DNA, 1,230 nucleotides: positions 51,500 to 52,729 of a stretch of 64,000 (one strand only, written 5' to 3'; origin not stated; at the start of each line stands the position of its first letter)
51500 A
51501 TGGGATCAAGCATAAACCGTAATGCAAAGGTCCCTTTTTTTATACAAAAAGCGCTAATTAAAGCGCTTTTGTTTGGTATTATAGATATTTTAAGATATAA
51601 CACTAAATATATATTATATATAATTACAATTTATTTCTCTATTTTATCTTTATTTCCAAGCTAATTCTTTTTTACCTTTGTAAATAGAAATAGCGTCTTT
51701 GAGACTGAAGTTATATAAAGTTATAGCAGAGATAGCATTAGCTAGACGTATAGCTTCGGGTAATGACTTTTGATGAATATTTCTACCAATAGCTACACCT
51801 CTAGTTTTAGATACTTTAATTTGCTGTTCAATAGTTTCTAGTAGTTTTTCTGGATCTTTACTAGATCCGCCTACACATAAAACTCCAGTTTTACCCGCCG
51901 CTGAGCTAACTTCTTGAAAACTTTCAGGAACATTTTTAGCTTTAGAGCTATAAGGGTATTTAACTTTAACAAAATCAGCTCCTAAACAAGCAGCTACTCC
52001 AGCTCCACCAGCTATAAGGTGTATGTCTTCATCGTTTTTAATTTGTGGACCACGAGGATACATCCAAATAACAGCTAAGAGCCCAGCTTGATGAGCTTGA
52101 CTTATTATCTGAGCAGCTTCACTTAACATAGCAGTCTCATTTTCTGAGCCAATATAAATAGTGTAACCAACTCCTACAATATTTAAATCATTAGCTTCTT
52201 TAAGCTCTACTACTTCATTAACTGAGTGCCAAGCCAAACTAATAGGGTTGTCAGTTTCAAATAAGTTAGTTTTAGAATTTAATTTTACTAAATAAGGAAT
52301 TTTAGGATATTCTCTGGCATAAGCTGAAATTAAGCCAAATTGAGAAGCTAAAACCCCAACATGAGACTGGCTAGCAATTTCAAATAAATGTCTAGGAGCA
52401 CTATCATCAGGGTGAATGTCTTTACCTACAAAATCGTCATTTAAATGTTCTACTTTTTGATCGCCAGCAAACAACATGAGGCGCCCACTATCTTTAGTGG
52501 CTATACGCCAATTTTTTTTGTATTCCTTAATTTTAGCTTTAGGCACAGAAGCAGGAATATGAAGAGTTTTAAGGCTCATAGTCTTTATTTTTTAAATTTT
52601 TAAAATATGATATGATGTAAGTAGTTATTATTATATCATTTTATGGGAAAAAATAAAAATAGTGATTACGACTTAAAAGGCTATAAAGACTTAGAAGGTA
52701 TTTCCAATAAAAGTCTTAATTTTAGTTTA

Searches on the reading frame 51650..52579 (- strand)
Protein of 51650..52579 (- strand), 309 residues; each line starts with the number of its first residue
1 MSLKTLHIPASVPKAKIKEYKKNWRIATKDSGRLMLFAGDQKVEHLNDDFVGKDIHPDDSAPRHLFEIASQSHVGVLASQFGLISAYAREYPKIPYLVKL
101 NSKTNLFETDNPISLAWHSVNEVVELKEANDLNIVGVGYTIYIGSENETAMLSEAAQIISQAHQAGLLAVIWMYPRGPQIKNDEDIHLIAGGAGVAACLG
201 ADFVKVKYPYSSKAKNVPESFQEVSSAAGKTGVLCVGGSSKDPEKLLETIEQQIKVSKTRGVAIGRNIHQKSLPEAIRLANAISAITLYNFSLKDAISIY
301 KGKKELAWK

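Call 8: search_protein_families(library=pfam, proteins=[window:51650-52579:-], max_evalue=0.01)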
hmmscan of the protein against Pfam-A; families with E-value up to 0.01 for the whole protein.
window:51650-52579:- (309 aa): 2 families
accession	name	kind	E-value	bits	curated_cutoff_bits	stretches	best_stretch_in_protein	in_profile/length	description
PF01791.15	DeoC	-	4.7e-43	147.9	23.8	1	35-271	2-229/229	DeoC/LacD family aldolase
PF22649.2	Cgl0159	-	0.0007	19.4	27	1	141-268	110-235/251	Cgl0159-like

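Call 60: find_encoding_contigs(protein=window:51650-52579:-, flank=3000, max_places=4)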
Protein window:51650-52579:- (309 aa): 1 contig read that carries it; 1 place shown.
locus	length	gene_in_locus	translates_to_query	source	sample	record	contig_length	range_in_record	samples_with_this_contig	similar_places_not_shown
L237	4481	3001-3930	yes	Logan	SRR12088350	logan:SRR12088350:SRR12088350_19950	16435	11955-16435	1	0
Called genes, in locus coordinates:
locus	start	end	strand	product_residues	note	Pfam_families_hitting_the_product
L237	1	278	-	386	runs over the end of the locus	PF11258:DUF3048, PF17479:DUF3048_C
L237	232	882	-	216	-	PF01386:Ribosomal_L25p, PF14693:Ribosomal_TL5_C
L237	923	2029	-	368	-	PF01098:FTSW_RODA_SPOVE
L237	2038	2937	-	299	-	-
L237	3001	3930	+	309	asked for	PF01791:DeoC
